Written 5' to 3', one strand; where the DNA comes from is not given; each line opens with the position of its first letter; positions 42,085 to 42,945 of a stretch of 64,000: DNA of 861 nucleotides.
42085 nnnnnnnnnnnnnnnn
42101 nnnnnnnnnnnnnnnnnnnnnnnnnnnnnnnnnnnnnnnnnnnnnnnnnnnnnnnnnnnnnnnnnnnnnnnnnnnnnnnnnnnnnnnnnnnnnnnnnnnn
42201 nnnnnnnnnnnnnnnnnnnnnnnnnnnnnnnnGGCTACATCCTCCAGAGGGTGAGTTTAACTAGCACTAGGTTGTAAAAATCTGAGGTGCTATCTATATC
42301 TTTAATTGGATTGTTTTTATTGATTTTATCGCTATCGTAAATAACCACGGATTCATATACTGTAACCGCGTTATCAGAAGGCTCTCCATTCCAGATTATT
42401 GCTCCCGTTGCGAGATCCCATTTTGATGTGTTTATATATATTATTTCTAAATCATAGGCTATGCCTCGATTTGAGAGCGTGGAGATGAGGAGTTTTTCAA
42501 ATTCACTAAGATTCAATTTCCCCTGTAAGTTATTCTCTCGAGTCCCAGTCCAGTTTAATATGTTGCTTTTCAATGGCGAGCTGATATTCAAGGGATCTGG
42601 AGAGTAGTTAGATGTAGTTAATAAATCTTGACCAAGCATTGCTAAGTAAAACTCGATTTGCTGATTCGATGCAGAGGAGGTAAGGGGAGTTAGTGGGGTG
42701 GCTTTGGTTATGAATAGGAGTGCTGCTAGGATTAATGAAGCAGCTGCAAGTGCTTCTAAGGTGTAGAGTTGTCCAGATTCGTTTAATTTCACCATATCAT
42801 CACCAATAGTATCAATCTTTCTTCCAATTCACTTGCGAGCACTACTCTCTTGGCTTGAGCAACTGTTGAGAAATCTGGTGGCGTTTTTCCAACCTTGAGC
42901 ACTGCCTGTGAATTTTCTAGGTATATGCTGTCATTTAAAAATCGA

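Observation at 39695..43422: Five-gene operon of class-III-signal (type IV pilin-like) proteins including a 486-aa FN3 adhesin, with no assembly ATPase nearby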

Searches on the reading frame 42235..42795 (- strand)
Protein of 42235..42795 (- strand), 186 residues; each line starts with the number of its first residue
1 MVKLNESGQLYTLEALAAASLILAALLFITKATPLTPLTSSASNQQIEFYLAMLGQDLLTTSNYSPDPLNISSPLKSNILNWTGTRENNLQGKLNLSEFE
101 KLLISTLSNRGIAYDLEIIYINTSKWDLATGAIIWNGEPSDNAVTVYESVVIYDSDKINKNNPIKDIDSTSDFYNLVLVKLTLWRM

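Call 3: search_protein_families(library=pfam, proteins=[window:42235-42795:-], max_evalue=1)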
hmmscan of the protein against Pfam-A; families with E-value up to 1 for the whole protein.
window:42235-42795:- (186 aa): 2 families
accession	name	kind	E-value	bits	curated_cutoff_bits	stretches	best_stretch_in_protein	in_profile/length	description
PF23959.1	DUF7288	-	1.8e-38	133.3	27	1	8-182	2-183/184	Family of unknown function (DUF7288)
PF16302.10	DUF4944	-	0.24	11.9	23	1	130-164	30-64/128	Domain of unknown function (DUF4944)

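Call 4: search_protein_families(library=ncbifam, proteins=[window:42235-42795:-], max_evalue=1)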
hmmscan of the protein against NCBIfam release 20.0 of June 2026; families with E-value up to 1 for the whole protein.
window:42235-42795:- (186 aa): 0 families

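Call 12: find_encoding_contigs(protein=window:42235-42795:-, flank=10000, max_places=6)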
Protein window:42235-42795:- (186 aa): 1 contig read that carries it; 1 place shown.
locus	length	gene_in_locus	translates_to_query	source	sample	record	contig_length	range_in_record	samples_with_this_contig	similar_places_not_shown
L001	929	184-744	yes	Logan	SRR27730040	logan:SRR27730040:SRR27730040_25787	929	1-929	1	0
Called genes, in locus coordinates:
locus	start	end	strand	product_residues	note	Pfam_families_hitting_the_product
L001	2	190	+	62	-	?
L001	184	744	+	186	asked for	PF23959:DUF7288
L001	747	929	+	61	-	?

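Call 13: find_homologous_proteins(query=window:42235-42795:-, max_evalue=0.001)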
Query window:42235-42795:- (186 aa): 72 proteins with E <= 0.001 among 351 candidates.
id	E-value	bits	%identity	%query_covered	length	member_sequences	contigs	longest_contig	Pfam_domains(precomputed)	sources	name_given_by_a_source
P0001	7.6e-113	392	100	100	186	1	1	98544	PF23959.2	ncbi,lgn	ncbi:MAG: hypothetical protein QXJ68_02215 [Methanocellales archaeon]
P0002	1.5e-95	336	86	98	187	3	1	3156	PF23959.2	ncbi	ncbi:MAG: hypothetical protein QXQ02_07595 [Halobacteria archaeon]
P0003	2.9e-93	329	81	100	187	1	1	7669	PF23959.2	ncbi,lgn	-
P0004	1.7e-87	310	79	98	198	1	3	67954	PF23959.2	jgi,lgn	jgi:hypothetical protein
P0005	1.9e-78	280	71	98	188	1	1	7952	PF23959.2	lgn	-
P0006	4.7e-73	263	68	98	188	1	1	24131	PF23959.2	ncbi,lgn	-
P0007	4.0e-69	250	66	99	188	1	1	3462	PF23959.2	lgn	-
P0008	2.7e-39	153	44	100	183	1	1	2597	PF23959.2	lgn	-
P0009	5.8e-39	152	49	98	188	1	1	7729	PF23959.2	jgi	-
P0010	5.1e-37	145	45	98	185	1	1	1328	PF23959.2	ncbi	-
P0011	1.2e-34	138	42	99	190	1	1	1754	PF23959.2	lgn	-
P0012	7.6e-33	132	41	99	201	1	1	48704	PF23959.2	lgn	-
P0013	8.6e-33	132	41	99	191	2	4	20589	PF23959.2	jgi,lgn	jgi:hypothetical protein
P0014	1.1e-32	131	42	98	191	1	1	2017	PF23959.2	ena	-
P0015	3.1e-32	130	39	99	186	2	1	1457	PF23959.2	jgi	jgi:hypothetical protein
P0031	2.7e-27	114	41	100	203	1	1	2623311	PF23959.2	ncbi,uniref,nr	ncbi:hypothetical protein RE476_09160 [Methanolobus mangrovi]|uniref:Uncharacterized protein n=1 Tax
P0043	9.9e-26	109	42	95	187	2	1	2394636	PF23959.2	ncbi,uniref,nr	ncbi:hypothetical protein MCMEM_1699 [Methanococcoides methylutens MM1]|uniref:Uncharacterized prote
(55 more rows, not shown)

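Call 14: find_encoding_contigs(protein=P0004, flank=10000, max_places=3)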
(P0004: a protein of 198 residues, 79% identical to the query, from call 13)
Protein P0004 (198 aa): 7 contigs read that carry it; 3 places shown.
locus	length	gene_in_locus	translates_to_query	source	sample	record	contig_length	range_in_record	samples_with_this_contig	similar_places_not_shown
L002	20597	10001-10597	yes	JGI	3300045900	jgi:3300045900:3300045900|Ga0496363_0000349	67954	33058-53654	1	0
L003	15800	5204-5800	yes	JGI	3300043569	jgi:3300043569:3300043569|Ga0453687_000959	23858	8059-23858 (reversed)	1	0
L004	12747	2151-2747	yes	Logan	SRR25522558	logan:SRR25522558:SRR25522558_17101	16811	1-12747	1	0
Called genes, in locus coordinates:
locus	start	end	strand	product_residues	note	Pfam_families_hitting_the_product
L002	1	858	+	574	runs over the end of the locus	PF02730:AFOR_N, PF01314:AFOR_C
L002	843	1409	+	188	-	PF00596:Aldolase_II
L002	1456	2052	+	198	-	PF01170:UPF0020, PF05175:MTS, PF06325:PrmA, PF13649:Methyltransf_25, PF13847:Methyltransf_31, PF08241:Methyltransf_11 (weak)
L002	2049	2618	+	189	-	PF14382:ECR1_N, PF10447:EXOSC1 (weak)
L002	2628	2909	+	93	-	PF13656:RNA_pol_L_2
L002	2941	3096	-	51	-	-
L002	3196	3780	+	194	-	PF01949:Endo_dU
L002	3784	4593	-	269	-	PF00977:His_biosynth, PF05690:ThiG (faint), PF01207:Dus (weak), PF00478:IMPDH (faint), PF03060:NMO (faint), PF01180:DHO_dh (faint)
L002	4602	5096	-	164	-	PF01035:DNA_binding_1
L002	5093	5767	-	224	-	PF17884:DUF5591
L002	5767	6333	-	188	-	PF00352:TBP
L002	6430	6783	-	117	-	PF14470:bPH_3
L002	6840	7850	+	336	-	PF01555:N6_N4_Mtase (faint), PF01170:UPF0020, PF11599:AviRa (faint), PF09445:Methyltransf_15 (weak)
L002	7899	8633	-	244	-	PF01048:PNP_UDP_1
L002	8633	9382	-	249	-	PF06560:GPI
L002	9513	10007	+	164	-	PF23958:DUF7287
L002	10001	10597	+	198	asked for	PF23959:DUF7288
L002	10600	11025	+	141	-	-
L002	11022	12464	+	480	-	PF17957:Big_7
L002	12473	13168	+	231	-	PF23960:DUF7289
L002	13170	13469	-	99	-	PF01201:Ribosomal_S8e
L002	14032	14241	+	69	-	-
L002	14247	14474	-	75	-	-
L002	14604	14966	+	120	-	PF01022:HTH_5 (faint), PF25213:HVO_A0261_N (faint)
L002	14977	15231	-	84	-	-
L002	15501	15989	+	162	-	-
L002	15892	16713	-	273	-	PF02540:NAD_synthase, PF03054:tRNA_Me_trans (faint)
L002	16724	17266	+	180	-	-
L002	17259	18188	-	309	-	PF01545:Cation_efflux, PF16916:ZT_dimer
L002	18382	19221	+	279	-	PF01993:MTD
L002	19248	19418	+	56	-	-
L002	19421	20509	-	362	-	PF00579:tRNA-synt_1b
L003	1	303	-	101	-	?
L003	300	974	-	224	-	PF17884:DUF5591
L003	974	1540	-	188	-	PF00352:TBP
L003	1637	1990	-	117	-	PF14470:bPH_3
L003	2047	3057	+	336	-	PF01555:N6_N4_Mtase (faint), PF01170:UPF0020, PF11599:AviRa (faint), PF09445:Methyltransf_15 (weak)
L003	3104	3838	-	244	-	PF01048:PNP_UDP_1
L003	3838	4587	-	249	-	PF06560:GPI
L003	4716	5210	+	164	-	PF23958:DUF7287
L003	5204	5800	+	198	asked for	PF23959:DUF7288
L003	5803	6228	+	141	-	-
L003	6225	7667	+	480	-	PF17957:Big_7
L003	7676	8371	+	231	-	PF23960:DUF7289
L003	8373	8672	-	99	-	PF01201:Ribosomal_S8e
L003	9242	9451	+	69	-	-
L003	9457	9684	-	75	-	-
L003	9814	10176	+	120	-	PF01022:HTH_5 (faint), PF25213:HVO_A0261_N (faint)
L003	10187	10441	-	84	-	-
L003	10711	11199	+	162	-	-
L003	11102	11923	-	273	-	PF02540:NAD_synthase, PF03054:tRNA_Me_trans (faint)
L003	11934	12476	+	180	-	-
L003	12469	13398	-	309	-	PF01545:Cation_efflux, PF16916:ZT_dimer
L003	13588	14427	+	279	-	PF01993:MTD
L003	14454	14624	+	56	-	-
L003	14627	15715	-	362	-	PF00579:tRNA-synt_1b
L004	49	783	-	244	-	PF01048:PNP_UDP_1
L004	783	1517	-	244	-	PF06560:GPI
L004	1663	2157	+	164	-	PF23958:DUF7287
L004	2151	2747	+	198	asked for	PF23959:DUF7288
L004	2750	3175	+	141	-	-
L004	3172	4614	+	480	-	PF17957:Big_7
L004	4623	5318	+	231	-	PF23960:DUF7289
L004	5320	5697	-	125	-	PF01201:Ribosomal_S8e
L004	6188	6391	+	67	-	-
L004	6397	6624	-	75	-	-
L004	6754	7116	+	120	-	PF01022:HTH_5 (faint), PF25213:HVO_A0261_N (faint)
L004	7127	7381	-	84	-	-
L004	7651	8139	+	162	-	-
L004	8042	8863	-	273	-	PF02540:NAD_synthase, PF03054:tRNA_Me_trans (faint)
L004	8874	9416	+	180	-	-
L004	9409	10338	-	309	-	PF01545:Cation_efflux, PF16916:ZT_dimer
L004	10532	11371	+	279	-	PF01993:MTD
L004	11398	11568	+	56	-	-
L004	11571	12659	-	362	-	PF00579:tRNA-synt_1b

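Call 15: find_encoding_contigs(protein=P0043, flank=10000, max_places=2)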
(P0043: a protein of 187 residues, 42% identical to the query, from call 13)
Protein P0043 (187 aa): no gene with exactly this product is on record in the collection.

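Call 16: find_encoding_contigs(protein=P0031, flank=10000, max_places=2)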
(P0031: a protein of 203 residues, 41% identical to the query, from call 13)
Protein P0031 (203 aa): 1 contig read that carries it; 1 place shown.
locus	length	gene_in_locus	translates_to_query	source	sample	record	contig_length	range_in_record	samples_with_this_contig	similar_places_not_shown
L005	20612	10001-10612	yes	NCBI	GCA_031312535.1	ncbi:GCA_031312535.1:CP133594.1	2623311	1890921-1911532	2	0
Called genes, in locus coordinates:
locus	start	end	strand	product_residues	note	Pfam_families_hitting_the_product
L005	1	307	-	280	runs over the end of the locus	-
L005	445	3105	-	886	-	PF02463:SMC_N, PF13175:AAA_15, PF13304:AAA_21 (faint), PF13476:AAA_23, PF13555:AAA_29 (faint)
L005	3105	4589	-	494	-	PF00149:Metallophos, PF12850:Metallophos_2 (faint)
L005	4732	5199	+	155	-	PF23958:DUF7287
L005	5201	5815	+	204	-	PF23959:DUF7288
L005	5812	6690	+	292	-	PF23922:DUF7261 (weak)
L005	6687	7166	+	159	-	PF23928:DUF7266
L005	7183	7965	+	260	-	PF23960:DUF7289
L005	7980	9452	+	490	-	PF23960:DUF7289, PF23985:DUF7308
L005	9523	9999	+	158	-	PF23958:DUF7287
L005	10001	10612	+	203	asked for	PF23959:DUF7288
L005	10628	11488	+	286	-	PF23922:DUF7261 (faint)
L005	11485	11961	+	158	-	PF23928:DUF7266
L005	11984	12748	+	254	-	PF23960:DUF7289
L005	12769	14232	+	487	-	PF23960:DUF7289, PF23985:DUF7308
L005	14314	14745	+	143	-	PF00160:Pro_isomerase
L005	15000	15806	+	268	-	PF12849:PBP_like_2 (faint), PF12974:Phosphonate-bd, PF01547:SBP_bac_1, PF13531:SBP_bac_11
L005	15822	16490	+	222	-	PF00528:BPD_transp_1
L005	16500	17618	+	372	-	PF02463:SMC_N (faint), PF00005:ABC_tran, PF13304:AAA_21 (faint)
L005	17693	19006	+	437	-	-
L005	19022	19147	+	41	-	-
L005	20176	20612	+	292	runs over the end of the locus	PF01063:Aminotran_4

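Call 25: find_related_loci(query=A1, collection=genome_contigs, flank=10000)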
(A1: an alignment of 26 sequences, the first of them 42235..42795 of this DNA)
Query A1 (186 aa) in genome_contigs; peptide patterns used: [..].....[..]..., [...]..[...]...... (x = any residue, [..] = any of these).
131 stretches matched a pattern; 100 encode a relative of the query (tblastn E <= 1e-3); the best 80 are kept; 78 distinct loci.
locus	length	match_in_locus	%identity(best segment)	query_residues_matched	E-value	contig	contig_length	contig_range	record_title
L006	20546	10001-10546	86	5-186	1e-102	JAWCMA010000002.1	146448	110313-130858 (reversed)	MAG: Methanocellales archaeon isolate JZ-2_201705_bins_258 JZ-2_201705_bins_258_scaffold_2, whole genome shotgun sequenc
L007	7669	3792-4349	81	1-186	2e-100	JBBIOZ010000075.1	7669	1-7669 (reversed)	MAG: Methanocellales archaeon isolate TCS170221_bin_291 NODE_2504_length_7669_cov_4.531915, whole genome shotgun sequenc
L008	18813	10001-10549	68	4-186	5e-80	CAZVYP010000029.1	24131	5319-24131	MAG TPA_asm: uncultured Methanocellales archaeon isolate binchicken_co383_63 genome assembly, contig: NODE_478_length_24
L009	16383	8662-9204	42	5-186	3e-42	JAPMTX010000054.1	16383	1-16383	MAG: Candidatus Methanoperedens sp. isolate LC 1 LC_0.1_scaffold_2048, whole genome shotgun sequence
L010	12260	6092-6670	41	4-186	5e-39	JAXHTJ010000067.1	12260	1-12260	MAG: Halobacteriota archaeon isolate MAG21_tar_biofilm MAG21_69, whole genome shotgun sequence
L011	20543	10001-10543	42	5-186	3e-39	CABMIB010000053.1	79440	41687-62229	uncultured archaeon isolate LFW-280_3_1 genome assembly, contig: LFW28031_38, whole genome shotgun sequence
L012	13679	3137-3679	44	8-186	1e-38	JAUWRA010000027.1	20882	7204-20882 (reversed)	MAG: Methanosarcinales archaeon isolate CSMAG_2516 CSMAG_2516_k141_1055459_length_20882_cov_119.8738, whole genome shotg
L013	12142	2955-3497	43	5-186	7e-38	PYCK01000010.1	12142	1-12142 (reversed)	MAG: Candidatus Methanocomedens sp. isolate S7142MS1 EAHJLNLH_11, whole genome shotgun sequence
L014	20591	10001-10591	41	1-186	6e-38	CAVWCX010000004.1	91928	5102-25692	MAG: Candidatus Methanoperedenaceae archaeon isolate MFD03899.bin.2.194 genome assembly, contig: contig_15220, whole gen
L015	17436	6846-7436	41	2-186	7e-38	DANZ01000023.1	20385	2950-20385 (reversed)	MAG TPA_asm: Methanolobus sp. UBA474 UBA474_contig_11385, whole genome shotgun sequence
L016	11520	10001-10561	41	5-186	4e-37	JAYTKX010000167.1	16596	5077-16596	MAG: Methanobacteriota archaeon isolate GFS_3223 GFS_3223_166, whole genome shotgun sequence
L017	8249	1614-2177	41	5-186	3e-37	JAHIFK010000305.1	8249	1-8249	MAG: Methanobacteriota archaeon isolate KR11_0.1_MetaG.mb.84 KR11_0.1_MetaG.mb.84_k141_1175465, whole genome shotgun seq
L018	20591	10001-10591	40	1-186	1e-36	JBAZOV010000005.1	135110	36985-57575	MAG: Candidatus Methanoperedens sp. isolate SO_2017_SWC_14 scaffold_151_c1_LP-4_2017, whole genome shotgun sequence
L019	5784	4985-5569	38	1-186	2e-36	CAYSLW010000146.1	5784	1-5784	MAG TPA_asm: uncultured Candidatus Methanoperedens sp. isolate SRP256446_co1_57 genome assembly, contig: NODE_9667_lengt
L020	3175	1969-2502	41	8-186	3e-36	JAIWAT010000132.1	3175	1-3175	MAG: Anaerolineales bacterium isolate SFP3_US_05_5 NODE_17418_length_3175_cov_43.934711, whole genome shotgun sequence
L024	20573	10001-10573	41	8-186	3e-36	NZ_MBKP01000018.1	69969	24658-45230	Methanolobus psychrotolerans strain YSF-03 NODE_19_length_69739_cov_42.374237, whole genome shotgun sequence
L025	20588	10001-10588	38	2-186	9e-36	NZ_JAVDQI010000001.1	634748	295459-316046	Methanococcoides alaskense strain DSM 17273 Ga0451171_01, whole genome shotgun sequence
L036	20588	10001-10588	38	2-186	3e-34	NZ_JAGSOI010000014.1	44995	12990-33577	Methanococcoides seepicolus strain LLY Scaffold14, whole genome shotgun sequence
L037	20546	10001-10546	39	5-184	4e-34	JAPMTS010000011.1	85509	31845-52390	MAG: Candidatus Methanoperedens sp. isolate RBG 1 RBG_16_Archaea_41_19_RBG_16_scaffold_54, whole genome shotgun sequence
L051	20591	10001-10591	37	1-186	1e-32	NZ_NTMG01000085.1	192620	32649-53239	Candidatus Methanoperedens sp. BLZ2 CMPBLZ2contig_107, whole genome shotgun sequence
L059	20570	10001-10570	39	6-186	9e-32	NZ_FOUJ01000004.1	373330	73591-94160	Methanolobus profundi strain Mob M, whole genome shotgun sequence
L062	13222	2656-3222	38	1-186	1e-31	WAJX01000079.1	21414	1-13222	MAG: Ferroglobus sp. isolate S009_18_esom k151_153945, whole genome shotgun sequence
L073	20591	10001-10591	37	2-186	2e-30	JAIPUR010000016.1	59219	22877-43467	MAG: Methanosarcinaceae archaeon isolate SBSPR1A Scaffold_16_clean, whole genome shotgun sequence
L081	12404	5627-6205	35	5-186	5e-28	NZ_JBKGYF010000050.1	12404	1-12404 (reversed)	MAG: Methanohalobium sp. isolate C1M08_23 NODE_3331_length_12404_cov_7.289578, whole genome shotgun sequence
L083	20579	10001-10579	34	5-186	3e-27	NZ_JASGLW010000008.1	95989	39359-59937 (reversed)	MAG: Methanohalophilus sp. isolate DJKA121_NP-J24_bin.30 scaffold_30, whole genome shotgun sequence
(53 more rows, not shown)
